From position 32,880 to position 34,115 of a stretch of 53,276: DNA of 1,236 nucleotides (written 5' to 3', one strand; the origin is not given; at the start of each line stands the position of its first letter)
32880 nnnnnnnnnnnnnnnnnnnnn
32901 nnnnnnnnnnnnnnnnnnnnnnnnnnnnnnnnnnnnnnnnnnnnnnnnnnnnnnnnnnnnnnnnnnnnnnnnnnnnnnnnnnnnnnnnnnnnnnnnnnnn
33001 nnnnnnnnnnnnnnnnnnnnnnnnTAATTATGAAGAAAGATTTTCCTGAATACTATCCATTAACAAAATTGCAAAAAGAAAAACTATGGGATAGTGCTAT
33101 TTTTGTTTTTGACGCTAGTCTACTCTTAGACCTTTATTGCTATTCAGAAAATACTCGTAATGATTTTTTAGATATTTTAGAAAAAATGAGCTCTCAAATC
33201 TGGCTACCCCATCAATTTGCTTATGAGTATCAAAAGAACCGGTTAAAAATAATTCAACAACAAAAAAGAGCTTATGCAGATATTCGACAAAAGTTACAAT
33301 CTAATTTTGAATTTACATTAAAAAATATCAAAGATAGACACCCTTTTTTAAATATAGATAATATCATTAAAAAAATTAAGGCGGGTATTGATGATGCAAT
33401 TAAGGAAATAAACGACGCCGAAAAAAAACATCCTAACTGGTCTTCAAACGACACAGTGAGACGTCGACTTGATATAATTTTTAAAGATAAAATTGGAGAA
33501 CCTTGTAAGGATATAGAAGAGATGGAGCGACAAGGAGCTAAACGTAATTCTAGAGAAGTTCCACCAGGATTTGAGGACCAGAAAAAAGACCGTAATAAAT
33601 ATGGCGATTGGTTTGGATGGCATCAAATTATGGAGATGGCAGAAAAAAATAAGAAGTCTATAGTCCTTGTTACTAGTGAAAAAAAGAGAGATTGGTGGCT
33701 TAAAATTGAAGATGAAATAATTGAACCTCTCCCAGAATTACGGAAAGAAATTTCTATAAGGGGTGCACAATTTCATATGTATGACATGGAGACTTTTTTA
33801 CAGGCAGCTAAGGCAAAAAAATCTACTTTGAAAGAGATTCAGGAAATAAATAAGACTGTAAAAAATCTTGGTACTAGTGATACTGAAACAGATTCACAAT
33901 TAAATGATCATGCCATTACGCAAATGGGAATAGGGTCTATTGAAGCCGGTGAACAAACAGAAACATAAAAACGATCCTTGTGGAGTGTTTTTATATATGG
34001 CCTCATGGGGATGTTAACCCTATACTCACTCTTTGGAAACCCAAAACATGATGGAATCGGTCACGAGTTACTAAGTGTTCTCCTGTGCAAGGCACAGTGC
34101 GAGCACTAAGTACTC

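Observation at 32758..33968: Cas2-fold-like small protein coupled to a PIN-like (DUF4935-type) nuclease: candidate new toxin-antitoxin or defence pair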

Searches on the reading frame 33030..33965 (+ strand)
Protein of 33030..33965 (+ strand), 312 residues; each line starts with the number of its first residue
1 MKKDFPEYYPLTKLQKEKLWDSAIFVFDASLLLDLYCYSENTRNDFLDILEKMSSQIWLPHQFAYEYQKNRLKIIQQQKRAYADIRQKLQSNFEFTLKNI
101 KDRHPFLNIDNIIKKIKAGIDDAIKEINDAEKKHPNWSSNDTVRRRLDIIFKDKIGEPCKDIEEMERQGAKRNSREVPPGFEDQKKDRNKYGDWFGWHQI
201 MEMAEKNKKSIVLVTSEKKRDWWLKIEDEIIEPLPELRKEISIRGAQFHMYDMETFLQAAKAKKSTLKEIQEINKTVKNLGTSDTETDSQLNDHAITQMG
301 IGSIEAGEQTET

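Call 3: search_protein_families(library=pfam, proteins=[window:33030-33965:+], max_evalue=1)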
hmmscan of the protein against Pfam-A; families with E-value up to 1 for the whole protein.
window:33030-33965:+ (312 aa): 9 families
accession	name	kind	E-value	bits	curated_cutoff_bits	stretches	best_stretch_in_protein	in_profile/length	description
PF18476.7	PIN_8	-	2.8e-55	188.1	26.1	1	24-237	1-227/227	PIN like domain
PF16289.11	PIN_12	-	2.1e-07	32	32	1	26-217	2-169/172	PIN domain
PF08558.16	TRF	-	0.011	15.7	25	1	66-131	22-86/239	Telomere repeat binding factor (TRF)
PF01198.24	Ribosomal_L31e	-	0.015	15.9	25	1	258-301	16-59/82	Ribosomal protein L31e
PF24608.2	PDDEXK_15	-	0.044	14.1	27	1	197-265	82-149/164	Phage putative PDDEXK endonuclease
PF20203.3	DUF6565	-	0.057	14.2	24.5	1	78-130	24-80/86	Domain of unknown function (DUF6565)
PF23289.1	Spectrin_5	-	0.16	12.5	27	1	239-287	5-53/80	Guanine nucleotide exchange factor DBS-like, spectrin-like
PF00715.22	IL2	-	0.24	11.8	26.2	0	253-297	80-128/145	Interleukin 2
PF11728.13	ArAE_1_C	-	0.34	11.4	22.4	0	36-132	25-121/166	Putative aromatic acid exporter C-terminal domain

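Call 4: search_protein_families(library=padloc, proteins=[window:33030-33965:+], max_evalue=1)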
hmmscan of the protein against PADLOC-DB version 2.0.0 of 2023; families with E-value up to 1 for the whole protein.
window:33030-33965:+ (312 aa): 0 families

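Call 5: search_protein_families(library=ncbifam, proteins=[window:33030-33965:+], max_evalue=1)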
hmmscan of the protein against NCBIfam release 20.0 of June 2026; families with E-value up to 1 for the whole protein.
window:33030-33965:+ (312 aa): 1 family
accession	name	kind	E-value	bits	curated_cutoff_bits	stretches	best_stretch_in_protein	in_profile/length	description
TIGR04527.1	mycoplas_twoTM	subfamily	0.043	13.5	125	1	41-150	86-186/248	MG_279/MG_280 family protein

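Call 34: find_homologous_proteins(query=window:33030-33965:+, max_evalue=0.001)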
Query window:33030-33965:+ (312 aa): 19 proteins with E <= 0.001 among 1234 candidates.
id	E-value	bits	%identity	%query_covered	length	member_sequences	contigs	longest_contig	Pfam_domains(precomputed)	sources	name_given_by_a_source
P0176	7.7e-206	700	100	100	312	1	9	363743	PF18476.8,PF16289.12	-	-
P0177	6.5e-142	490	71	100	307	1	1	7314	PF18476.8,PF16289.12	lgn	-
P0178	1.0e-89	319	54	88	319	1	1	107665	PF18476.8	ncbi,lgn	-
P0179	2.8e-57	212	36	96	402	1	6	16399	PF07752.17,PF18476.8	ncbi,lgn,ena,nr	ncbi:MAG: hypothetical protein K8R34_02770 [Methanosarcinales archaeon]|nr:hypothetical protein [Met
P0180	5.3e-57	211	37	96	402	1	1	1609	PF07752.17,PF18476.8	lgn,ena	-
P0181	5.5e-57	211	35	96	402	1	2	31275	PF07752.17,PF18476.8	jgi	-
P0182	1.3e-54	204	38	93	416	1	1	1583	PF18476.8,PF16289.12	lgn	-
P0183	1.7e-54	203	37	96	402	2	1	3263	PF07752.17,PF18476.8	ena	-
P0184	3.4e-54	202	37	96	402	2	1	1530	PF07752.17,PF18476.8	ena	-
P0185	6.5e-53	198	36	88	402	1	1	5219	PF07752.17,PF18476.8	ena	-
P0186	2.7e-52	196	38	88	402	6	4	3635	PF07752.17,PF18476.8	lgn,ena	-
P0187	3.3e-52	196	37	99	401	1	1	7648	PF07752.17,PF18476.8,PF16289.12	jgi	-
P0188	2.6e-51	193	39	88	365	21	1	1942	PF18476.8,PF13619.12,PF16289.12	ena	-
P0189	1.5e-46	177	35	94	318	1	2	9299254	PF18476.8,PF16289.12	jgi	jgi:DNA-directed RNA polymerase subunit F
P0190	9.7e-46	174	38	88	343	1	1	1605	PF18476.8,PF16289.12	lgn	-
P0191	7.6e-39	152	34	84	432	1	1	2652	PF18476.8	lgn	-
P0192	7.0e-38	149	34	89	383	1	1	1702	PF18476.8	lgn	-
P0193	3.3e-21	94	26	94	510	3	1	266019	PF18476.8,PF16289.12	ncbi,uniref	ncbi:PIN domain-containing protein [Nocardia sp. NPDC004654]|uniref:PIN-like domain-containing prote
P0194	4.8e-17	80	28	72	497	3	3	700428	PF18476.8,PF16289.12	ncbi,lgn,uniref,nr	ncbi:PIN-like domain-containing protein [Bacillus subtilis]|uniref:PIN-like domain-containing protei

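Call 36: find_encoding_contigs(protein=P0177, flank=5000, max_places=2)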
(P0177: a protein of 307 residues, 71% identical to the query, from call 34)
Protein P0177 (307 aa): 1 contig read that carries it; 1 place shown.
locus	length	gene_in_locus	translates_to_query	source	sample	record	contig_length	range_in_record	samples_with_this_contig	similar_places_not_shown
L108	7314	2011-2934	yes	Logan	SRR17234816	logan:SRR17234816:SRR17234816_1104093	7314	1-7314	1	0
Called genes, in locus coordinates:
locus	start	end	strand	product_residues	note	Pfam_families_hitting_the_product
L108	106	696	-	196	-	-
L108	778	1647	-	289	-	-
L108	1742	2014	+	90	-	-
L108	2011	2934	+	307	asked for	PF16289:PIN_12, PF18476:PIN_8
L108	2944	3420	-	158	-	PF20472:PDDEXK_11 (weak)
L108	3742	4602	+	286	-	-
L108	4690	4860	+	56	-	-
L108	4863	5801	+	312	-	PF02407:Viral_Rep, PF00910:RNA_helicase (weak)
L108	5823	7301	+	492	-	PF00239:Resolvase, PF07508:Recombinase, PF13408:Zn_ribbon_recom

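Call 37: find_encoding_contigs(protein=P0181, flank=5000, max_places=2)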
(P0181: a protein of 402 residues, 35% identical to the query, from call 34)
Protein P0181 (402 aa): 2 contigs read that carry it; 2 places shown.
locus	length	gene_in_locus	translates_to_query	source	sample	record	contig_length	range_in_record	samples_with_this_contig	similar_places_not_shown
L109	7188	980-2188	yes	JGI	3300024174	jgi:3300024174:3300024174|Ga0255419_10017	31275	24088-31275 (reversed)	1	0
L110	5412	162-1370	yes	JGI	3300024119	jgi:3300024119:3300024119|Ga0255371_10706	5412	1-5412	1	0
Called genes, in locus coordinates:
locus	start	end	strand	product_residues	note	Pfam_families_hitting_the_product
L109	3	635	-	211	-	?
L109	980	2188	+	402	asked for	PF18476:PIN_8, PF07752:S-layer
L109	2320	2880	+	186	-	PF13489:Methyltransf_23, PF01135:PCMT, PF01209:Ubie_methyltran, PF01728:FtsJ, PF02353:CMAS, PF06325:PrmA, PF13847:Methyltransf_31, PF08241:Methyltransf_11, +5 more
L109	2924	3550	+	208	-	-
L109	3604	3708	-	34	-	-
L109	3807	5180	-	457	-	PF01637:ATPase_2, PF13173:AAA_14, PF13401:AAA_22, PF01022:HTH_5 (weak), PF03008:DUF234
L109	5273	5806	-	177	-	PF03459:TOBE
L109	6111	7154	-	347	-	PF00005:ABC_tran, PF13304:AAA_21 (faint), PF08402:TOBE_2, PF03459:TOBE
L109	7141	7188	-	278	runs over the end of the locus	PF00528:BPD_transp_1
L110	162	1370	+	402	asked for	PF18476:PIN_8, PF07752:S-layer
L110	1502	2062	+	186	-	PF13489:Methyltransf_23, PF01135:PCMT, PF01209:Ubie_methyltran, PF01728:FtsJ, PF02353:CMAS, PF06325:PrmA, PF13847:Methyltransf_31, PF08241:Methyltransf_11, +5 more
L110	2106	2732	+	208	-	-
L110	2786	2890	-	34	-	-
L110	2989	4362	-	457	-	PF01637:ATPase_2, PF13173:AAA_14, PF13401:AAA_22, PF01022:HTH_5 (weak), PF03008:DUF234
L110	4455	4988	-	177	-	PF03459:TOBE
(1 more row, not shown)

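Call 38: find_encoding_contigs(protein=P0194, flank=5000, max_places=2)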
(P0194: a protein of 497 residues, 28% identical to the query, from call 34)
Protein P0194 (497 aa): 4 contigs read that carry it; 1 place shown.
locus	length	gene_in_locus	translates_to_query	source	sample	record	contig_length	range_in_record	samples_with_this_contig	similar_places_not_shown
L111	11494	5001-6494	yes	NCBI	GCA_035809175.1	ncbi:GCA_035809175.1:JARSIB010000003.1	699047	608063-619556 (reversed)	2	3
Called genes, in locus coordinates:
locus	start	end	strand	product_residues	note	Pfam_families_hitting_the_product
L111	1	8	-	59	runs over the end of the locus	-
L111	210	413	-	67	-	-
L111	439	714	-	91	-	-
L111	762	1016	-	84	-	-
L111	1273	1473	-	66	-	-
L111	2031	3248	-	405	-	PF27199:YonV_C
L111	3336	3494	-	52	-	-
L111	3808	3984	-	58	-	-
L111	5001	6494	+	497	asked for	PF16289:PIN_12 (weak), PF18476:PIN_8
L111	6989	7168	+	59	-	-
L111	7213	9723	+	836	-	-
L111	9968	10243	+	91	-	PF00216:Bac_DNA_binding, PF18175:HU-CCDC81_bac_2 (weak)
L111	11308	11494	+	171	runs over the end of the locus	PF20935:DUF6847 (faint)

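Call 39: find_encoding_contigs(protein=P0189, flank=5000, max_places=1)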
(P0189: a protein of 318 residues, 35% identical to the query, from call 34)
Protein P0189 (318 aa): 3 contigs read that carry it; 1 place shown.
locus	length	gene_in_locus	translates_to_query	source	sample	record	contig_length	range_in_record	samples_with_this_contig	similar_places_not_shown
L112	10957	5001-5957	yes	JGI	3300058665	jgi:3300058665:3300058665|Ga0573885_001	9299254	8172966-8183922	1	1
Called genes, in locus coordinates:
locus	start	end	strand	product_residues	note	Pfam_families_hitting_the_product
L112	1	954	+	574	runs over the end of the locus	PF13560:HTH_31 (weak), PF01381:HTH_3 (weak)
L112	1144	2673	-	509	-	PF00890:FAD_binding_2 (weak), PF01266:DAO, PF01593:Amino_oxidase, PF03486:HI0933_like (faint), PF12831:FAD_oxidored (faint), PF13450:NAD_binding_8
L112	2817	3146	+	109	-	-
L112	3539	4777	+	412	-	PF02771:Acyl-CoA_dh_N, PF02770:Acyl-CoA_dh_M, PF00441:Acyl-CoA_dh_1, PF08028:Acyl-CoA_dh_2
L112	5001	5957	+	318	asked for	PF16289:PIN_12 (weak), PF18476:PIN_8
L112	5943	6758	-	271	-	PF06724:DUF1206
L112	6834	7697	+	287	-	PF00561:Abhydrolase_1, PF03096:Ndr (faint), PF12146:Hydrolase_4, PF12697:Abhydrolase_6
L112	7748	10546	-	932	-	PF13620:CarboxypepD_reg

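Call 67: predict_structure(alignment_id=A3)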
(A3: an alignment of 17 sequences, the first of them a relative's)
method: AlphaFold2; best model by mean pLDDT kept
length: 312 residues; sequences in the alignment: 17
mean_pLDDT: 84.6   pTM: 0.79
mean pLDDT of the five models: 84.6, 83.7, 83.4, 83.2, 82.0
residues with pLDDT >= 90: 200; 70-90: 75; 50-70: 6; < 50: 31
segments of 3 or more residues with pLDDT < 50: 282-312
pLDDT, mean of each block of 10 residues (from residue 1): 89 88 94 93 96 95 95 91 94 90 82 94 95 87 95 94 92 90 75 94 95 91 86 93 94 92 94 78 35 27 25 24
secondary structure, 60 per line:
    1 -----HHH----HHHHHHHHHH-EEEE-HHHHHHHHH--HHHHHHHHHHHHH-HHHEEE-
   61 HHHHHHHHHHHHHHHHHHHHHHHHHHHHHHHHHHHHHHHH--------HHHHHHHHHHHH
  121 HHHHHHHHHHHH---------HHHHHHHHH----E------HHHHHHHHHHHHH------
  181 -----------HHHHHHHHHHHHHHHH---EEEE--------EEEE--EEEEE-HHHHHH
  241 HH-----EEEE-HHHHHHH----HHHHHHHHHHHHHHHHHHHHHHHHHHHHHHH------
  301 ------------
elements in order: H13-22 E24-27 H29-37 H40-52 E57-59 H61-100 H109-132 H142-150 H162-174 H192-207 E211-214 E223-226 E229-233 H235-242 E248-251 H253-259 H264-294

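Call 71: fold_search(model_id=the predicted structure, library=pdb)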
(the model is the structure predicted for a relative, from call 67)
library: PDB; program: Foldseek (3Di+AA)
matches with E <= 10: 204; with E <= 0.001: 0
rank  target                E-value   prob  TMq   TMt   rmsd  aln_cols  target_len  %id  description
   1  1v8o_F                5.4e-02  0.90  0.25  0.49  14.5       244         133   15  Crystal Structure of PAE2754 from Pyrobaculum aerophilum (released 2004-02-10)
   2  1v8p_C                8.1e-02  0.93  0.28  0.56   6.4       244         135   14  Crystal structure of PAE2754 from Pyrobaculum aerophilum (released 2004-02-10)
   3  1v8o_B                8.5e-02  0.84  0.24  0.49  14.5       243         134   15  Crystal Structure of PAE2754 from Pyrobaculum aerophilum (released 2004-02-10)
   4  1v8p_B                1.5e-01  0.87  0.29  0.57   6.3       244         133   15  Crystal structure of PAE2754 from Pyrobaculum aerophilum (released 2004-02-10)
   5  2ef1_A                2.8e-01  0.14  0.15  0.18   7.2       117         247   19  Crystal structure of the extracellular domain of human CD38 (released 2007-02-27)
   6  4f46_B                4.1e-01  0.23  0.15  0.17   6.8        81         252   18  Crystal structure of wild type human CD38 in complex with NAADP and ADPRP (released 2013-04-03)
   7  5f1o_A                4.6e-01  0.11  0.14  0.17   7.5       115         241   16  human CD38 in complex with nanobody MU551 (released 2016-06-15)
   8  9r2l_B                5.5e-01  0.23  0.16  0.30   6.3       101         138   13  De novo designed N37 protein fold (released 2025-05-14)
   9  3ofs_A                6.1e-01  0.09  0.12  0.14   7.4       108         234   16  Dynamic conformations of the CD38-mediated NAD cyclization captured using multi-copy crystallography (released 2010-12-15)
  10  6edr_A                7.2e-01  0.16  0.15  0.18   7.2        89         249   18  Crystal Structure of Human CD38 in Complex with 4'-Thioribose NAD+ (released 2018-11-21)
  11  3ofs_F                7.2e-01  0.08  0.11  0.14   8.5       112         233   15  Dynamic conformations of the CD38-mediated NAD cyclization captured using multi-copy crystallography (released 2010-12-15)
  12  4f46_A                7.2e-01  0.08  0.14  0.16   7.7       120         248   15  Crystal structure of wild type human CD38 in complex with NAADP and ADPRP (released 2013-04-03)
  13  5f1k_A                8.1e-01  0.10  0.15  0.18   6.2       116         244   16  human CD38 in complex with nanobody MU1053 (released 2016-06-15)
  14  2o3s_A                8.6e-01  0.11  0.13  0.16   7.4        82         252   21  Structural Basis for Formation and Hydrolysis of Calcium Messenger Cyclic ADP-ribose by Human CD38 (released 2006-12-12)
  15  2hct_A                9.6e-01  0.11  0.14  0.16   7.0        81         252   18  Acidic residues at the active sites of CD38 and ADP-ribosyl cyclase determine NAAPD synthesis and hydrolysis activitie (released 2006-08-22)
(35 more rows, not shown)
